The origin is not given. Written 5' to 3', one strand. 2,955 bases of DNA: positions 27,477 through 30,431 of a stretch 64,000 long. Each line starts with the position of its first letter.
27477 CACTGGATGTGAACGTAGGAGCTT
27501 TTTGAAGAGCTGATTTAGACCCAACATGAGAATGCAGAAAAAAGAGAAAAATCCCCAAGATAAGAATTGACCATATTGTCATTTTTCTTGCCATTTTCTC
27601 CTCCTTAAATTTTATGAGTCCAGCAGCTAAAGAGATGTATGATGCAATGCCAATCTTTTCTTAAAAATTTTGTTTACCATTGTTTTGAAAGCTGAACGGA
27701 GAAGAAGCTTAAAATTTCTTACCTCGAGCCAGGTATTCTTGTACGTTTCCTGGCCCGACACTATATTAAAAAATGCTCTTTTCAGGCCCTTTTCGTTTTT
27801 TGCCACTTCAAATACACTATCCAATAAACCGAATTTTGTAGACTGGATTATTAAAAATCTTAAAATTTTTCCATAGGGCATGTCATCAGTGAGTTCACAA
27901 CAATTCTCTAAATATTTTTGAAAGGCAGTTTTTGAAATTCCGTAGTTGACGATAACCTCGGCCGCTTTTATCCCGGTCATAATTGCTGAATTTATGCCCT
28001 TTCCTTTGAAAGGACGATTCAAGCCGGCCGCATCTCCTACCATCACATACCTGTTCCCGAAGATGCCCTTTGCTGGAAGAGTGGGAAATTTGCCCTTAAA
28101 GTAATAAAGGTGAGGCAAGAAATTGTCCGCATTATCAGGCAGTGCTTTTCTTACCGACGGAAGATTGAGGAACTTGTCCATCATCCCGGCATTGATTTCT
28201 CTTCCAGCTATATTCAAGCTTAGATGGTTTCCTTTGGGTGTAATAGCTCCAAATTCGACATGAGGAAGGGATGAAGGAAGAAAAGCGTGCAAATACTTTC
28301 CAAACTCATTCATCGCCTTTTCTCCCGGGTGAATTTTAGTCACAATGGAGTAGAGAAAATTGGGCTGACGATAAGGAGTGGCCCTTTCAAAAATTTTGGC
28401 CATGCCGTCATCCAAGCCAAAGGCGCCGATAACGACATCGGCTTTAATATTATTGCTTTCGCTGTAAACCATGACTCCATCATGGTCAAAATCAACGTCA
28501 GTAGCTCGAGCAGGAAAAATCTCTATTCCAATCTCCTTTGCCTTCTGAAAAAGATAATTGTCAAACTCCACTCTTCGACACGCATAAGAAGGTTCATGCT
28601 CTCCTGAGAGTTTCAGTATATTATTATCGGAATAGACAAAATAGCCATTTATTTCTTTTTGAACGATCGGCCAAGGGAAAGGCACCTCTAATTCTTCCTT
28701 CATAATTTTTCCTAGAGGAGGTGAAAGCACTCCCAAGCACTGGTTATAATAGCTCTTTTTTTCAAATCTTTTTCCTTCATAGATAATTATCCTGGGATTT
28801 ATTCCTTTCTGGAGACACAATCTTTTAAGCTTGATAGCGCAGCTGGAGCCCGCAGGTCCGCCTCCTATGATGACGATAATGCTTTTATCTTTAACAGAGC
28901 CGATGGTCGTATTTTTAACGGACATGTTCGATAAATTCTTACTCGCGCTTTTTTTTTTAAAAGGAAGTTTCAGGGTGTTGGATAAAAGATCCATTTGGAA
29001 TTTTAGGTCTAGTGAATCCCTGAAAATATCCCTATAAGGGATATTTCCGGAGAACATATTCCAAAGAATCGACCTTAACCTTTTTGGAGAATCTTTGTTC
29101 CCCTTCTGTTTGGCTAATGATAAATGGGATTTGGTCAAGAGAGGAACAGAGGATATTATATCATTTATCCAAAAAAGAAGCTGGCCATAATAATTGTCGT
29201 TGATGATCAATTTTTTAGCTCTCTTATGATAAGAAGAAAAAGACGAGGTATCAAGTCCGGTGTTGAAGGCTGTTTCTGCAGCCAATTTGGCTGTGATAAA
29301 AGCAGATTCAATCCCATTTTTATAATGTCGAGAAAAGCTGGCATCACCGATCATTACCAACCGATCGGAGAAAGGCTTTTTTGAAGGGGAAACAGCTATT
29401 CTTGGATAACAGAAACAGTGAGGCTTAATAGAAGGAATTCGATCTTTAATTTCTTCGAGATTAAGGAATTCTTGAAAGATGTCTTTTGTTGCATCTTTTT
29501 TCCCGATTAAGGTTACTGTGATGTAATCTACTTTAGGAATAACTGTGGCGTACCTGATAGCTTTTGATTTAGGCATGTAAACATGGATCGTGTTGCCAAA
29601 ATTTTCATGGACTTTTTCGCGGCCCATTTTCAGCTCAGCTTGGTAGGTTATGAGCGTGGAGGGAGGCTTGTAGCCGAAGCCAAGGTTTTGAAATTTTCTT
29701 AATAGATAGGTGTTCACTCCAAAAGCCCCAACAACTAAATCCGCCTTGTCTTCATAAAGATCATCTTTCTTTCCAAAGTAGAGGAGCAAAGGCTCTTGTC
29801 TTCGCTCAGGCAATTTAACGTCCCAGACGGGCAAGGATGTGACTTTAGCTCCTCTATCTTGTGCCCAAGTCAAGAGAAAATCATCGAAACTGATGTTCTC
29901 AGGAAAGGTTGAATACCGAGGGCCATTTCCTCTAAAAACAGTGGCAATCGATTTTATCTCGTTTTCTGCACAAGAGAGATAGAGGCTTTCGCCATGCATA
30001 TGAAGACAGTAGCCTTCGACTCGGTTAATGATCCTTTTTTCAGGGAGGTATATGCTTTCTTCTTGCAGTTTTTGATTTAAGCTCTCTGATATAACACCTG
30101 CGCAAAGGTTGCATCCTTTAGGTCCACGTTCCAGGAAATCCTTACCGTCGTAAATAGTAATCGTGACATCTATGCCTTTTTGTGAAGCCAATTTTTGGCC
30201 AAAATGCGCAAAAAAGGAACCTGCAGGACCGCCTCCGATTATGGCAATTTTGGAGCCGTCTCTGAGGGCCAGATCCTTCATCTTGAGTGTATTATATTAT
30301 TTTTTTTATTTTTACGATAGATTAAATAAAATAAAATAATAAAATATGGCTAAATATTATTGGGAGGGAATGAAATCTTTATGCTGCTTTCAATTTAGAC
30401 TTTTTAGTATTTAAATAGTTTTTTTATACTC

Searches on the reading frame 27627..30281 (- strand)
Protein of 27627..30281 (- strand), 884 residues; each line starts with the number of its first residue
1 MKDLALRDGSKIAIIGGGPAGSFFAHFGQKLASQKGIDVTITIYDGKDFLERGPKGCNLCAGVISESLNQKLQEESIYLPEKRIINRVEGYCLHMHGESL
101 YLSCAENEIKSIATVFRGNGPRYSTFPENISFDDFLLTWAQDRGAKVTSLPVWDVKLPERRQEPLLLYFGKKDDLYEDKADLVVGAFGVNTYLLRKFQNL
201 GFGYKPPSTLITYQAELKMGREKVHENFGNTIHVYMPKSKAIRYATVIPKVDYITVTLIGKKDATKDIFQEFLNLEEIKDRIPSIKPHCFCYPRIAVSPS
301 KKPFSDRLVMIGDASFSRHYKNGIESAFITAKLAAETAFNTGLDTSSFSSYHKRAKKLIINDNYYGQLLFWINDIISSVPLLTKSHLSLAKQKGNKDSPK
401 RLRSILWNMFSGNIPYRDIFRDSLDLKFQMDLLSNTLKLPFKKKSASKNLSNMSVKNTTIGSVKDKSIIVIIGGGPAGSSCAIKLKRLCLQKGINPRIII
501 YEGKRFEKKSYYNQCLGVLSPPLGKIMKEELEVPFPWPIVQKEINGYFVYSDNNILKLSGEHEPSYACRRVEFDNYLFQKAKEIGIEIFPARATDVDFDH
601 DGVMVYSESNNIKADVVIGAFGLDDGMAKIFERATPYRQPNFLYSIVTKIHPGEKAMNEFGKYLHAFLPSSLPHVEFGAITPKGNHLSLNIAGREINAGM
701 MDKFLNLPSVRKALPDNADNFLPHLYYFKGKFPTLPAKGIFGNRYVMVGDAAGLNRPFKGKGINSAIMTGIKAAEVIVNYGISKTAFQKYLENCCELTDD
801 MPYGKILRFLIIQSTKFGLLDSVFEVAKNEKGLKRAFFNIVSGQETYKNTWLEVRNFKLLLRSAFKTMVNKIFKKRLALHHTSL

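Call 72: search_protein_families(library=ncbifam, proteins=[window:27627-30281:-], max_evalue=0.00001)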
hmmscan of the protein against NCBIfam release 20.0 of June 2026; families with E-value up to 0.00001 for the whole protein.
window:27627-30281:- (884 aa): 13 families
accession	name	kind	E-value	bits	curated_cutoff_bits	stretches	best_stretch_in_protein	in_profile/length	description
TIGR02032.1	GG-red-SF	subfamily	3.2e-40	138.7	158.8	2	469-777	3-297/297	geranylgeranyl reductase family protein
TIGR02023.1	BchP-ChlP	subfamily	6.1e-28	97.9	343.3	2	469-793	3-316/388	geranylgeranyl diphosphate reductase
NF049967.1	QhpG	equivalog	1.2e-15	57.4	240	0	562-622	76-139/423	flavin-dependent monooxygenase QhpG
TIGR02028.1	ChlP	equivalog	2.9e-14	52.7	505.3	1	11-376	2-341/398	geranylgeranyl reductase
NF041080.1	DGGGPL_reductase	equivalog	4.9e-10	38.9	580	1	469-779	4-313/447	digeranylgeranylglycerophospholipid reductase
NF033113.0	halo_ClmS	equivalog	1.3e-09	37.1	900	0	466-628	2-170/570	chloramphenicol-biosynthetic FADH2-dependent halogenase CmlS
TIGR01988.1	Ubi-OHases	subfamily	1.9e-08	33.6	224.65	0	469-489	2-22/387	ubiquinone biosynthesis hydroxylase, UbiH/UbiF/VisC/COQ6 family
NF038171.1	maturase_LodB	equivalog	4.2e-08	32.7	400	0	469-593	2-123/361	lysine-epsilon-oxidase maturase LodB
TIGR01984.1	UbiH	equivalog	2e-07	30.2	392.2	0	469-662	2-202/382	2-octaprenyl-6-methoxyphenyl hydroxylase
NF045655.1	MkRedMenJ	equivalog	5.8e-07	28.8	700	0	738-784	276-322/406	menaquinone reductase MenJ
NF038174.1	maturase_GoxB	equivalog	1.1e-06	27.9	400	0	736-792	269-326/358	glycine oxidase maturase GoxB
NF008519.0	PRK11445.1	equivalog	1.3e-06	27.9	303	0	469-534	6-66/355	FAD-binding protein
NF005313.0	PRK06847.1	subfamily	6.1e-06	25.4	372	0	468-489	6-27/375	hypothetical protein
